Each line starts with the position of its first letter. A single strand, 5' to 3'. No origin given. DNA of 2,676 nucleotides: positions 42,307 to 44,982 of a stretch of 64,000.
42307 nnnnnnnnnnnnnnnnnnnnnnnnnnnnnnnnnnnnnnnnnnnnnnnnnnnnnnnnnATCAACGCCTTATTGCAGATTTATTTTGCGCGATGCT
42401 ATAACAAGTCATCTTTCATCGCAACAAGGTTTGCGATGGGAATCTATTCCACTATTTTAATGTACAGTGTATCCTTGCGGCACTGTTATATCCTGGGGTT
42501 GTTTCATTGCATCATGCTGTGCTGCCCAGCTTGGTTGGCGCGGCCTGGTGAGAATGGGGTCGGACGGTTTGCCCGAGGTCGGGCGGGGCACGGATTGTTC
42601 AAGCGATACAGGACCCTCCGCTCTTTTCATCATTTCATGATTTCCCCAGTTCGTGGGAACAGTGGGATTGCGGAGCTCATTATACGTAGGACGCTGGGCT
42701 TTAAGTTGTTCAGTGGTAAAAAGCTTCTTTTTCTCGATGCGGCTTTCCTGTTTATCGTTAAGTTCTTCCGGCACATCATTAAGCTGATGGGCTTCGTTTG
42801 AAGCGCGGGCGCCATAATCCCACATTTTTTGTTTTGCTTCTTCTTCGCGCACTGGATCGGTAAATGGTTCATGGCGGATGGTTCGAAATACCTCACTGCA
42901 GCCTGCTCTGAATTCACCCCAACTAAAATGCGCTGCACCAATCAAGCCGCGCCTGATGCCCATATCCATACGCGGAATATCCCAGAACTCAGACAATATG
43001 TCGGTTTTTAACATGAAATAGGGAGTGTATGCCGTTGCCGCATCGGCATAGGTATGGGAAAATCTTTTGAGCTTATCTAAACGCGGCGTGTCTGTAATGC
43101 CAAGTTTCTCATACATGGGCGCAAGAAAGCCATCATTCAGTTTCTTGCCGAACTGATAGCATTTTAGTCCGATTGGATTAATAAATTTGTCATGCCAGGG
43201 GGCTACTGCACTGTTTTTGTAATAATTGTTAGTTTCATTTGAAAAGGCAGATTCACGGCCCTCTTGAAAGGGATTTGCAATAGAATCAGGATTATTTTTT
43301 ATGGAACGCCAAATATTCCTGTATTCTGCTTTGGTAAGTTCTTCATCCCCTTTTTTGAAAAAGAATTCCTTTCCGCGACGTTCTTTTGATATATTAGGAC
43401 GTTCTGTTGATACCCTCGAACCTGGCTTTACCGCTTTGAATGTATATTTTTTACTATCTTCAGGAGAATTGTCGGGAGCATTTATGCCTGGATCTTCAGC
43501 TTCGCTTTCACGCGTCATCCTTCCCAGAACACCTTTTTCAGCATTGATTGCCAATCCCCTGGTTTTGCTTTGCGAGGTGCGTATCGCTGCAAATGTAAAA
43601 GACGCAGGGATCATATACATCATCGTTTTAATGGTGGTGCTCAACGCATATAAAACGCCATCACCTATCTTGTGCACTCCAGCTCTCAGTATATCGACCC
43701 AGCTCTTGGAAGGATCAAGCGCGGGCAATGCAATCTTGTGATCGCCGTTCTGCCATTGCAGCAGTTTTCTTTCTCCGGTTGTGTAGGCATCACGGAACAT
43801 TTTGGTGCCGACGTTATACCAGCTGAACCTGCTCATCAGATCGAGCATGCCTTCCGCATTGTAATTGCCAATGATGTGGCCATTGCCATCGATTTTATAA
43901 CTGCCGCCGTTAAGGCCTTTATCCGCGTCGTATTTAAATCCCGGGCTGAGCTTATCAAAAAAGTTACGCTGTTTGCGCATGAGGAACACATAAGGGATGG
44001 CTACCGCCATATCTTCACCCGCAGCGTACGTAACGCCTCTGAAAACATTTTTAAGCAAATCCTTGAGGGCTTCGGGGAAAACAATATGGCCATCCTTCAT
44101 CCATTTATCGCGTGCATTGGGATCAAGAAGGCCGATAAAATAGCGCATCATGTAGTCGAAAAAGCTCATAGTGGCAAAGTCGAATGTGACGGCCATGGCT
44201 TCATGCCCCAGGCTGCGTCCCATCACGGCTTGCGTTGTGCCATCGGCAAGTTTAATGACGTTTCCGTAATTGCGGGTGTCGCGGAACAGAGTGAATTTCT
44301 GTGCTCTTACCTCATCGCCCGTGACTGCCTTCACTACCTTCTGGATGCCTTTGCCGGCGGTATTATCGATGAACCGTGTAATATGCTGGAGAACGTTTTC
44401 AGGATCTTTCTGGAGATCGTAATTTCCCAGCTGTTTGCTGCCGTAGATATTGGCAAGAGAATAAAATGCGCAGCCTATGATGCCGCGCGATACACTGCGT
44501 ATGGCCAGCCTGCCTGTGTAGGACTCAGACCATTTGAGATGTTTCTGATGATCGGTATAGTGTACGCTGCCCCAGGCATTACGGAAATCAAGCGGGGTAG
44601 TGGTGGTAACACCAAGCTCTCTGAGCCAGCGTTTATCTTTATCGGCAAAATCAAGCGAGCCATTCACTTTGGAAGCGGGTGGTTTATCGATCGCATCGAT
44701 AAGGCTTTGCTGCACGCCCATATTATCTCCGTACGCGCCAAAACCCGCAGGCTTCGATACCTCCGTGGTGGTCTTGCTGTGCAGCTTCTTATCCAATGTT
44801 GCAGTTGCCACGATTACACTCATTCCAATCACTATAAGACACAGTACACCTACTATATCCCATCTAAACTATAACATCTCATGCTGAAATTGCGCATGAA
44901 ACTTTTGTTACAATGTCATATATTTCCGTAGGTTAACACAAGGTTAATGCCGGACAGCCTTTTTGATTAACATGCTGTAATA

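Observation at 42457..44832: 791-aa family-less protein at the head of a metabolic-looking operon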

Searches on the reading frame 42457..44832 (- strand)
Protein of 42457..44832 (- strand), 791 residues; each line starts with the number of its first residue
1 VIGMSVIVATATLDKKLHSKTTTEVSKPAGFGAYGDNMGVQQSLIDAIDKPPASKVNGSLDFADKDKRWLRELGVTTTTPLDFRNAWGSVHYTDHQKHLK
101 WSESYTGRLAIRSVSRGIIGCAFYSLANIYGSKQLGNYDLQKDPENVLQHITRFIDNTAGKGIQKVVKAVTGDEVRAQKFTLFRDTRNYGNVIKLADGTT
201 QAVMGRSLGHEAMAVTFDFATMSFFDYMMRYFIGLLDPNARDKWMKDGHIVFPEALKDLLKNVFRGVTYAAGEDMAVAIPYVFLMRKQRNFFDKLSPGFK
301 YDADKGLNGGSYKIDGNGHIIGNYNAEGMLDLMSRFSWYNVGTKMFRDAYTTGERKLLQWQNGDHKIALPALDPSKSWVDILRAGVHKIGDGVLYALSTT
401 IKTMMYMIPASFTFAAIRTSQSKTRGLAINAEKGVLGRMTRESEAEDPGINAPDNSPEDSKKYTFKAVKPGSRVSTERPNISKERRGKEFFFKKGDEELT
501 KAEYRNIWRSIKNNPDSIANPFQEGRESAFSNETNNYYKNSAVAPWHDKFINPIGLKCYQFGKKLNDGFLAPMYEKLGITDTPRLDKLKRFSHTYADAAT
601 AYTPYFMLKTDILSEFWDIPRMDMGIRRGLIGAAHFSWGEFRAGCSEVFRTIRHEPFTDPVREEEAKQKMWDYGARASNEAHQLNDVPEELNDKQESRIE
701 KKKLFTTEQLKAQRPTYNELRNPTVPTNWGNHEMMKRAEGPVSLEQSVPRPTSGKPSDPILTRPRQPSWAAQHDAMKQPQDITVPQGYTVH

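Call 3: search_protein_families(library=pfam, proteins=[window:42457-44832:-], max_evalue=0.1)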
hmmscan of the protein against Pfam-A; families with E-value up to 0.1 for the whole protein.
window:42457-44832:- (791 aa): 0 families

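Call 4: search_protein_families(library=ncbifam, proteins=[window:42457-44832:-], max_evalue=0.1)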
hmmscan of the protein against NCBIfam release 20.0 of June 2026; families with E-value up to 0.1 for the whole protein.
window:42457-44832:- (791 aa): 0 families

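Call 5: search_solved_structures(query=window:42457-44832:-, max_evalue=10)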
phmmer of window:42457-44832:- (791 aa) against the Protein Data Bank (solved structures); distinct sequences matched with E-value up to 10: 0.

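Call 6: find_homologous_proteins(query=window:42457-44832:-, region=1-791)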
Query window:42457-44832:-, residues 1-791 (791 aa): 43 proteins with E <= 0.001 among 6660 candidates.
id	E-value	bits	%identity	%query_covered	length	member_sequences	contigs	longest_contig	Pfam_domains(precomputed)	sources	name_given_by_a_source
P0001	0.0e+0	1843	100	100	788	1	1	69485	-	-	-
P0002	1.9e-182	627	43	99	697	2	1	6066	-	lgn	-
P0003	1.2e-181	624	43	99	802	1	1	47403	-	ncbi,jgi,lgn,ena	jgi:hypothetical protein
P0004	7.7e-173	595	43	99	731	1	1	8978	-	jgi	jgi:hypothetical protein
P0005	1.3e-170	588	43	97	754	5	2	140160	-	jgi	jgi:hypothetical protein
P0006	2.1e-170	587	43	93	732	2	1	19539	-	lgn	-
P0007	3.1e-167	577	44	91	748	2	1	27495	-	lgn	-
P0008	1.9e-155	538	42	88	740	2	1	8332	-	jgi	jgi:hypothetical protein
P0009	1.6e-146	508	41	89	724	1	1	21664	-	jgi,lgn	-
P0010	1.2e-144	502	42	87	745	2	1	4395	-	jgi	-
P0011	3.7e-138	480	40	89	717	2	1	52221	-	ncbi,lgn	-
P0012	2.3e-115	405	38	79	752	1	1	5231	-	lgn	-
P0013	5.2e-115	404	36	87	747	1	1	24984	-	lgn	-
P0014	2.4e-114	402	32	99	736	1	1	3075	-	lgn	-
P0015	1.9e-110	389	36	94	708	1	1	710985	-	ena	-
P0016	5.6e-110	387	33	97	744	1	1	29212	-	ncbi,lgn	-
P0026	2.2e-80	289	32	72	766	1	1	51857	-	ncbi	-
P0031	4.9e-74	268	39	44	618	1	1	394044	-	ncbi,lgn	-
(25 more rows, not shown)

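Call 8: find_related_loci(query=window:42457-44832:-, collection=genome_contigs, flank=6000)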
Query window:42457-44832:- (791 aa) in genome_contigs; peptide patterns used: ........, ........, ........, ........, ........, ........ (x = any residue, [..] = any of these).
9 stretches matched a pattern, but none encodes a relative of the query by tblastn (E <= 1e-3).

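Call 13: find_encoding_contigs(protein=P0003, flank=8000, max_places=2)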
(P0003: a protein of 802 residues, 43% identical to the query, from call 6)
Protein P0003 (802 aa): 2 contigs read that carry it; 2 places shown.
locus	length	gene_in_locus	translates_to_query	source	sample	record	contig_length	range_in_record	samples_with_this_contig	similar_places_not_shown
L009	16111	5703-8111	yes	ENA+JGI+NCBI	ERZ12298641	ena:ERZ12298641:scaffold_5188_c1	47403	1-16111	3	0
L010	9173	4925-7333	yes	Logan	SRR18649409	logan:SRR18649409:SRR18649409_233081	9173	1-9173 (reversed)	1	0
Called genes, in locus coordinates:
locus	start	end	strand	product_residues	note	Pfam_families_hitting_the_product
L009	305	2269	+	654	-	PF13292:DXP_synthase_N, PF00456:Transketolase_N (faint), PF00676:E1_dh (weak), PF02779:Transket_pyr, PF02780:Transketolase_C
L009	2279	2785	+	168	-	PF03734:YkuD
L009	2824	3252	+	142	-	-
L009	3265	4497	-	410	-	PF01494:FAD_binding_3, PF07992:Pyr_redox_2 (faint), PF01266:DAO (weak), PF08491:SE (faint)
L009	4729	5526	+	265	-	PF03372:Exo_endo_phos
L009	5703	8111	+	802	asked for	-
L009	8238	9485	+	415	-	PF00070:Pyr_redox (faint), PF01266:DAO, PF03486:HI0933_like (faint), PF07992:Pyr_redox_2 (faint)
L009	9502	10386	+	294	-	PF00561:Abhydrolase_1, PF12146:Hydrolase_4, PF12697:Abhydrolase_6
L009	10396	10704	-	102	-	-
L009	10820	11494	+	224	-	PF00775:Dioxygenase_C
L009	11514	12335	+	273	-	PF00581:Rhodanese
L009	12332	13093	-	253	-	PF02086:MethyltransfD12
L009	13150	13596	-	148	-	PF07310:PAS_5 (weak)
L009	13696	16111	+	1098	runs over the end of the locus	PF00133:tRNA-synt_1, PF09334:tRNA-synt_1g, PF08264:Anticodon_1, PF19302:DUF5915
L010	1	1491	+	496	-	?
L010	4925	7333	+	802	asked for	-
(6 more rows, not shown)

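Call 14: find_encoding_contigs(protein=P0005, flank=8000, max_places=2)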
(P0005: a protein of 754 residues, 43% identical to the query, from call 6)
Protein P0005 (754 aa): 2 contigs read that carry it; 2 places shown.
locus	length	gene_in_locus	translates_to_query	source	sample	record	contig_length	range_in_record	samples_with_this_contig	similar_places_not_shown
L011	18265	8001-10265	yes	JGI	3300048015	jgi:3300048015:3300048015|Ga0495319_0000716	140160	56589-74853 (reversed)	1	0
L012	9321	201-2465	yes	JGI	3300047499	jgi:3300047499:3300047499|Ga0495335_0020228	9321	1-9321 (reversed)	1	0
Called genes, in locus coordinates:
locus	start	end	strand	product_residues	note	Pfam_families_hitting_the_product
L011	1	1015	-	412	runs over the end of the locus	PF00561:Abhydrolase_1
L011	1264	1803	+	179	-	PF07879:PHB_acc_N, PF05233:PHB_acc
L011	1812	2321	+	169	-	PF03734:YkuD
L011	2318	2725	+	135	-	-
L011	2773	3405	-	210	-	-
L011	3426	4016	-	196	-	-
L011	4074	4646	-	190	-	-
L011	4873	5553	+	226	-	-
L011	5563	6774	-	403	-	PF00890:FAD_binding_2 (weak), PF01266:DAO, PF01494:FAD_binding_3, PF05834:Lycopene_cycl (faint), PF07992:Pyr_redox_2 (weak), PF13450:NAD_binding_8 (weak), PF13738:Pyr_redox_3 (faint), PF08491:SE (weak)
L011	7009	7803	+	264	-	PF03372:Exo_endo_phos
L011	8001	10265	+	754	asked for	-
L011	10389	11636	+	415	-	PF00070:Pyr_redox (faint), PF01266:DAO, PF03486:HI0933_like (faint), PF07992:Pyr_redox_2 (faint), PF13450:NAD_binding_8 (weak)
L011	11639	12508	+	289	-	PF00561:Abhydrolase_1, PF12146:Hydrolase_4, PF12697:Abhydrolase_6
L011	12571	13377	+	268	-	PF00775:Dioxygenase_C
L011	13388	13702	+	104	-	-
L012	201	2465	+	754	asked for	-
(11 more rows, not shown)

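Call 15: find_encoding_contigs(protein=P0031, flank=8000, max_places=2)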
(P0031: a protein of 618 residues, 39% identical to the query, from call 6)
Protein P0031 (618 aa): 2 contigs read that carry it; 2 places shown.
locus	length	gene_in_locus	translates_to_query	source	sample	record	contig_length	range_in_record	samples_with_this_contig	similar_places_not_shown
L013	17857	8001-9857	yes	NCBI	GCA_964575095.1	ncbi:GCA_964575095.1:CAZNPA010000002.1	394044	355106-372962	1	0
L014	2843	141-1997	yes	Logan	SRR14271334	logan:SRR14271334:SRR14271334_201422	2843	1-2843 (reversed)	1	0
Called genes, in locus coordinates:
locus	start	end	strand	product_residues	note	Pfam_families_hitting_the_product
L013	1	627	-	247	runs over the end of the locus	PF01148:CTP_transf_1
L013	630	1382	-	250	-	PF01255:Prenyltransf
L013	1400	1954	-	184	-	PF01765:RRF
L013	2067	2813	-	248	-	PF00696:AA_kinase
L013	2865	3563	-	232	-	-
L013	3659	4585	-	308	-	PF25025:EF-Ts_N (faint), PF00889:EF_TS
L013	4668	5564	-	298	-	PF00318:Ribosomal_S2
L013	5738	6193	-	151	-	-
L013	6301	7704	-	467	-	-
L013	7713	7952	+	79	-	-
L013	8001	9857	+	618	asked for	-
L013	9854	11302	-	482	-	PF00206:Lyase_1, PF10415:FumaraseC_C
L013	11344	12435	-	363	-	PF22660:RS_preATP-grasp-like, PF02222:ATP-grasp, PF17769:PurK_C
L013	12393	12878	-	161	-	PF00731:AIRC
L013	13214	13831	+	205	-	PF00990:GGDEF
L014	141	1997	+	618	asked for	-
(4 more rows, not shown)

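Call 18: find_related_loci(query=A1, collection=genome_contigs, flank=6000)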
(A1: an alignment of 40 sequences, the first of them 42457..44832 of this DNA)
Query A1 (791 aa) in genome_contigs; peptide patterns used: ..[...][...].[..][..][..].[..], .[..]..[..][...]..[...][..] (x = any residue, [..] = any of these).
69 stretches matched a pattern; 57 encode a relative of the query (tblastn E <= 1e-3); 55 distinct loci.
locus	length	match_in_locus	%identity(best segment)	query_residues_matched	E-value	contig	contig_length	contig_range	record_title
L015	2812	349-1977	36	80-670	1e-98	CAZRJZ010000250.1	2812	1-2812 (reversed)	MAG TPA_asm: uncultured Rickettsiales bacterium isolate SRP342105_co1_377 genome assembly, contig: NODE_55647_length_281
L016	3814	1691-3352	35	59-670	1e-93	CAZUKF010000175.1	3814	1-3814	MAG TPA_asm: uncultured Rickettsiales bacterium isolate SRP150892_co2_172 genome assembly, contig: NODE_44048_length_381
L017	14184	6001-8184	33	25-791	6e-117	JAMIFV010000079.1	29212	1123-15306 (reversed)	MAG: Alphaproteobacteria bacterium isolate UR_AS_metabat.55 k201_1185772, whole genome shotgun sequence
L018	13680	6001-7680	34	70-669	4e-84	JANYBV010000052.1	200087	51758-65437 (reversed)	MAG: Alphaproteobacteria bacterium isolate 336R_metabinner_1_sub 336R_k141_1950138, whole genome shotgun sequence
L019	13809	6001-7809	32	101-738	3e-82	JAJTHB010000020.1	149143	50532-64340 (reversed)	MAG: Rickettsiales bacterium isolate CoA8N_M8 k141_1850818, whole genome shotgun sequence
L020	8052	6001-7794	31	78-724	5e-80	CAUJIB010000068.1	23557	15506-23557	MAG: Pseudomonadota bacterium isolate KLAP23 genome assembly, contig: KLAP23_373722, whole genome shotgun sequence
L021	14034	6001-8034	40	5-727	3e-143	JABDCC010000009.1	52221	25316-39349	MAG: Alphaproteobacteria bacterium isolate BWOrgHeat_Nextera78_MAG7 3300020795.a:Ga0206962_1036, whole genome shotgun se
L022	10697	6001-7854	44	101-791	1e-78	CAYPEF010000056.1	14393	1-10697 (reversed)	MAG TPA_asm: uncultured Rickettsiales bacterium isolate SRP278252_co2_163 genome assembly, contig: NODE_8746_length_1439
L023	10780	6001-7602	34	94-670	5e-78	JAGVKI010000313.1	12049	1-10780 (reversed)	MAG: Alphaproteobacteria bacterium isolate SW_32 c_000000072718, whole genome shotgun sequence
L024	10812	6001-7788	32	99-670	3e-77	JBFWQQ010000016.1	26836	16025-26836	MAG: Alphaproteobacteria bacterium isolate CA_2019_TPBF_187 NODE_9106_length_26836_cov_4.097907_TPBF, whole genome shotg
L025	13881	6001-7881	31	78-753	3e-77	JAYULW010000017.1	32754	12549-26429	MAG: Alphaproteobacteria bacterium isolate GFS_9416 GFS_9416_16, whole genome shotgun sequence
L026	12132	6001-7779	33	74-703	2e-76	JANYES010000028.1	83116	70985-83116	MAG: Alphaproteobacteria bacterium isolate 338R_metabinner_4 338R_k141_1530984, whole genome shotgun sequence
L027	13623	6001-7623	32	100-694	7e-74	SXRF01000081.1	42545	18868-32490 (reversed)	MAG: Rickettsiales bacterium isolate F1-140-MAGs051 F1-140__c328764, whole genome shotgun sequence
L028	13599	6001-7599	32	96-670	1e-73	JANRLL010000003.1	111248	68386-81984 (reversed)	MAG: Rickettsiales bacterium isolate bins.21 k141_1463712, whole genome shotgun sequence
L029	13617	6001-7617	31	72-670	6e-73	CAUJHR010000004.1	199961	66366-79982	MAG: Pseudomonadota bacterium isolate KLAP47 genome assembly, contig: KLAP47_830996, whole genome shotgun sequence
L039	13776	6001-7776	29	94-753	4e-64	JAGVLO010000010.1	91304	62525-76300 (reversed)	MAG: Alphaproteobacteria bacterium isolate SW_2 c_000000117180, whole genome shotgun sequence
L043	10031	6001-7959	30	101-727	8e-61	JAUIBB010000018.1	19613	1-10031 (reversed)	MAG: Alphaproteobacteria bacterium isolate 6_bin.22 NODE_2556_length_19613_cov_0.936313, whole genome shotgun sequence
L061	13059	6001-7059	31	97-425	1e-36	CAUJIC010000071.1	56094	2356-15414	MAG: Pseudomonadota bacterium isolate KLAP13 genome assembly, contig: KLAP13_745706, whole genome shotgun sequence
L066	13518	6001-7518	31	107-667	2e-58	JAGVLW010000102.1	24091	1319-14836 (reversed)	MAG: Alphaproteobacteria bacterium isolate SW_3 c_000000005287, whole genome shotgun sequence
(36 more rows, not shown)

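Call 22: search_protein_families(library=phrogs, proteins=[window:42457-44832:-], max_evalue=1)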
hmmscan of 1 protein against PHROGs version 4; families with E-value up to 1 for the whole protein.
window:42457-44832:- (791 aa): 0 families

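Call 23: search_protein_families(library=padloc, proteins=[window:42457-44832:-], max_evalue=1)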
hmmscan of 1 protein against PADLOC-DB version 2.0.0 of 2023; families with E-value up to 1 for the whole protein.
window:42457-44832:- (791 aa): 0 families

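Call 27: predict_structure(alignment_id=A1)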
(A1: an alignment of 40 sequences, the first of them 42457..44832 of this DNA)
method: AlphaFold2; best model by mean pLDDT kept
length: 791 residues; sequences in the alignment: 40
mean_pLDDT: 75.0   pTM: 0.75
mean pLDDT of the five models: 75.0, 73.5, 71.8, 71.0, 70.6
residues with pLDDT >= 90: 327; 70-90: 200; 50-70: 75; < 50: 189
segments of 3 or more residues with pLDDT < 50: 1-31, 33-46, 51-55, 58-63, 68-77, 445-457, 686-754, 756-791
pLDDT, mean of each block of 10 residues (from residue 1): 30 33 38 45 47 47 50 48 67 78 86 92 95 92 95 97 98 97 93 93 95 96 94 86 80 91 93 95 96 97 95 92 96 95 92 85 71 73 83 92 95 94 94 91 49 43 81 60 63 83 80 72 86 67 87 90 87 85 82 90 91 87 94 95 95 87 87 61 52 44 38 36 37 40 39 43 37 40 33 29
secondary structure, 60 per line:
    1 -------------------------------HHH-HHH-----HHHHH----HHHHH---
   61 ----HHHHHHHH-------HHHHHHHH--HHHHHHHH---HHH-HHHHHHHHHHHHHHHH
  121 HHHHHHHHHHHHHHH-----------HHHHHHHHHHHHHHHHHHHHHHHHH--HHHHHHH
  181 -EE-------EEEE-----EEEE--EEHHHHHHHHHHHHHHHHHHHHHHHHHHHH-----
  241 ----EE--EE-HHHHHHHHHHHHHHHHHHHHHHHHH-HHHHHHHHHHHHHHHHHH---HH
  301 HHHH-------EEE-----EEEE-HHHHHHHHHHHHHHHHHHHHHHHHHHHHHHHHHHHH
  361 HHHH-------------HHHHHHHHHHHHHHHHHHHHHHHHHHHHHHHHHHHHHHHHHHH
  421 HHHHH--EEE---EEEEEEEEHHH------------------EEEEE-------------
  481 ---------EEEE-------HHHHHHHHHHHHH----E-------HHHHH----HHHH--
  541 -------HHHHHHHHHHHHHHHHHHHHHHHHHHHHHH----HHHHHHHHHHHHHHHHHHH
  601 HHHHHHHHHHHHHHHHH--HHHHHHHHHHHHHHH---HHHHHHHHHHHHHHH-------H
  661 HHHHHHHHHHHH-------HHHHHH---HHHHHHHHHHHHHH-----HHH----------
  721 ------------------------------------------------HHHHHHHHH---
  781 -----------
elements in order (helices of 4 or more, strands of 3 or more residues): H44-48 H53-57 H65-72 H80-87 H90-97 H105-135 H147-171 H174-180 E191-194 E200-203 H208-235 H252-276 H278-295 H299-304 E312-314 E320-323 H325-364 H378-425 E428-430 E434-441 E463-467 E490-493 H501-513 H526-530 H535-538 H548-577 H582-617 H620-634 H638-652 H660-672 H680-685 H689-702 H769-777

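Call 29: search_protein_families(library=pfam, proteins=[L019:3243-5579:-, L061:4302-5756:+, L043:8018-8698:+, L039:743-1687:-, L028:11668-12393:+], max_evalue=0.1)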
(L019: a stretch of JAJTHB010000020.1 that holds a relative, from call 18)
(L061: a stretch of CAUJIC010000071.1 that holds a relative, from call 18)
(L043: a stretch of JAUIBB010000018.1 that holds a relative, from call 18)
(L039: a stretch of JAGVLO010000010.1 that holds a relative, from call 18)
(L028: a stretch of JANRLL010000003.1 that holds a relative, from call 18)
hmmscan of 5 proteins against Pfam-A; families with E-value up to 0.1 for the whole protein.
L019:3243-5579:- (778 aa): 1 family
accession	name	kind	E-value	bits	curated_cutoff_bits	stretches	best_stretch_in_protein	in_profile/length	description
PF07697.16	7TMR-HDED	-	0.0034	17.8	27.6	0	225-298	89-153/224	7TM-HD extracellular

L061:4302-5756:+ (484 aa): 0 families

L043:8018-8698:+ (226 aa): 2 families
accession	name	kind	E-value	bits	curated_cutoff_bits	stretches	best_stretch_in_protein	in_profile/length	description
PF00775.27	Dioxygenase_C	-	4.3e-11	43.1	27.3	1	65-138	24-94/182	Dioxygenase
PF13620.12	CarboxypepD_reg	-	2.6e-06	28.1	32.3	1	72-168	1-79/82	Carboxypeptidase regulatory-like domain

L039:743-1687:- (314 aa): 1 family
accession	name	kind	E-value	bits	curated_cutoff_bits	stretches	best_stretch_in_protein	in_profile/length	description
PF10095.14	DUF2333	-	1.2e-22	80.8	22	2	22-212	13-204/330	Uncharacterized protein conserved in bacteria (DUF2333)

L028:11668-12393:+ (241 aa): 1 family
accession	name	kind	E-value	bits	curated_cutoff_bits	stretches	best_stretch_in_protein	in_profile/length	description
PF00990.26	GGDEF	-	1.4e-34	119.7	23.8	1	82-235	2-159/161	Diguanylate cyclase, GGDEF domain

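Call 30: fold_search(model_id=the predicted structure, library=pdb)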
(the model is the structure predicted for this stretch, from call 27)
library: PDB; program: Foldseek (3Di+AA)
matches with E <= 10: 34; with E <= 0.001: 0
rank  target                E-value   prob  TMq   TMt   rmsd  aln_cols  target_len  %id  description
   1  8oui_B                1.1e+00  0.04  0.07  0.11  21.4       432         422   12  Complex of ASCT2 with Suppressyn (released 2024-05-01)
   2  8iyj_T3               1.3e+00  0.03  0.06  0.10  65.9       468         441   10  Cryo-EM structure of the 48-nm repeat doublet microtubule from mouse sperm (released 2023-07-05)
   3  3vyc                  1.3e+00  0.03  0.07  0.07  32.0       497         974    8  Crystal structure of unliganded Saccharomyces cerevisiae CRM1 (Xpo1p) (released 2012-11-28)
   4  7m2x_D                3.3e+00  0.02  0.06  0.06  26.9       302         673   12  Open conformation of the Yeast wild-type gamma-TuRC (released 2021-05-12)
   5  7x22_A                3.4e+00  0.05  0.08  0.07  22.8       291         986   12  Cryo-EM structure of non gastric H,K-ATPase alpha2 K794S in (2K+)E2-AlF state (released 2022-10-05)
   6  6co7_A                3.6e+00  0.01  0.07  0.06  31.1       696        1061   11  Structure of the nvTRPM2 channel in complex with Ca2+ (released 2018-05-16)
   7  7ung_B2               3.9e+00  0.02  0.07  0.11  58.5       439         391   10  48-nm repeat of the human respiratory doublet microtubule (released 2022-10-05)
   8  4c9h_B                5.3e+00  0.05  0.10  0.21  17.0       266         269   11  Structure of yeast mitochondrial ADP/ATP carrier isoform 2 inhibited by carboxyatractyloside (P212121 crystal form) (released 2014-01-22)
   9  9y6s_7K               5.6e+00  0.01  0.07  0.05  83.7       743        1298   12  96-nm repeat of the Leishmania tarentolae doublet microtubule (released 2025-12-17)
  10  5bun_A                6.1e+00  0.01  0.06  0.08  32.5       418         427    8  Crystal structure of an antigenic outer membrane protein ST50 from Salmonella Typhi (released 2015-12-23)
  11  7ung_D1               6.4e+00  0.02  0.07  0.12  55.7       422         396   10  48-nm repeat of the human respiratory doublet microtubule (released 2022-10-05)
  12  4krd_B                6.7e+00  0.02  0.06  0.14  18.3       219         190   10  Crystal Structure of Pho85-Pcl10 Complex (released 2013-09-18)
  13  3shy                  7.0e+00  0.03  0.06  0.11  19.8       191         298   13  Crystal structure of the PDE5A1 catalytic domain in complex with novel inhibitors (released 2011-08-24)
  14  6fg5_B                7.0e+00  0.02  0.10  0.17  25.0       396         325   10  Schistosoma mansoni Phosphodiesterase 4A (released 2019-01-30)
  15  8otz_BQ               7.3e+00  0.01  0.06  0.11  38.8       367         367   12  48-nm repeat of the native axonemal doublet microtubule from bovine sperm (released 2023-11-22)
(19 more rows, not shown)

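Call 31: search_protein_representatives(alignment_id=A1)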
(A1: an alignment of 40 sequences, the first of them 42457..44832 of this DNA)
Query: 40 sequences, 695 profile positions. Proteins with E-value up to 0.001 (for the whole library): 246; up to 1e-10: 237; up to 1e-30: 208. The best 150 are listed.
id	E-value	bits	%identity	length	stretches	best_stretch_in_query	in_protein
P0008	1.7e-248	843.5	-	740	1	5-693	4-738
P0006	4.6e-239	812.4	-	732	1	7-695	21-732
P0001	9.7e-239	811.3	-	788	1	2-695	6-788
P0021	2.1e-228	777.1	-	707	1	22-693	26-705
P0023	6.0e-226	769.0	-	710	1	20-684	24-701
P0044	3.2e-225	766.6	-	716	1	20-695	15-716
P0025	6.1e-225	765.7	-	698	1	6-695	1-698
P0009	2.5e-223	760.4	-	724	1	1-695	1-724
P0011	6.1e-223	759.1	-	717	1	4-686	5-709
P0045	5.3e-222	756.0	-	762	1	25-695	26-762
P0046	2.2e-217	740.8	-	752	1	19-695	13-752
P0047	2.1e-212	724.3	-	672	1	43-695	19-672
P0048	3.1e-212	723.7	-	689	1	8-693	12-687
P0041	1.3e-211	721.7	-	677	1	5-694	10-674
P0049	2.6e-211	720.6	-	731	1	6-695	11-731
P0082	7.2e-175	600.2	-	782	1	3-646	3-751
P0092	1.6e-163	562.7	-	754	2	150-681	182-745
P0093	2.3e-161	555.6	-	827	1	11-607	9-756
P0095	3.2e-159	548.5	-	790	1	14-663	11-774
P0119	2.8e-132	459.5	-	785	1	64-631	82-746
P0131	4.9e-126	438.8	-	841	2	171-695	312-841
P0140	1.9e-123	430.2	-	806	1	44-619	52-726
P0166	1.8e-110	387.3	-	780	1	43-618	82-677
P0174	9.9e-107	375.0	-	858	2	169-695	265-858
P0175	3.2e-106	373.3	-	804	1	44-600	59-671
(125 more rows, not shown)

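Call 34: search_protein_families(library=pfam, alignment_id=A1, max_evalue=0.1)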
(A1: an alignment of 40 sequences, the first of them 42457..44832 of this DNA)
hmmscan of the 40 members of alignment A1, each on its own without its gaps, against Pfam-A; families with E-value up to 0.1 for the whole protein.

A. member 1, window:42457-44832:- (791 aa): 0 families

B. families by the number of members that match (of 40 scanned): 2 families
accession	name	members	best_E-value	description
PF21617.2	CV_2116-like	2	0.038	Uncharacterized protein CV_2116-like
PF15944.10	DUF4752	1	0.036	Domain of unknown function (DUF4752)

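Call 35: search_solved_structures(query=A1, max_evalue=10)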
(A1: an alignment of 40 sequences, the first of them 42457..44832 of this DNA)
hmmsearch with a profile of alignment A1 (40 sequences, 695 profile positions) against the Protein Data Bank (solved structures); distinct sequences matched with E-value up to 10: 3.
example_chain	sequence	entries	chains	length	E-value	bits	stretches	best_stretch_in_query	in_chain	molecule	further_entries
9fpz_B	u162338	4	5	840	8.5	8.3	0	576-643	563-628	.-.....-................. 15, NatA auxiliary subunit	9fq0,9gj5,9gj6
6c95_A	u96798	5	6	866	8.7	8.3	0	576-643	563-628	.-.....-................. 15, NatA auxiliary subunit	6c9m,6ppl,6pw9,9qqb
9f1b_DB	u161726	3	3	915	9.4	8.2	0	576-643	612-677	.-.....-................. 15, NatA auxiliary subunit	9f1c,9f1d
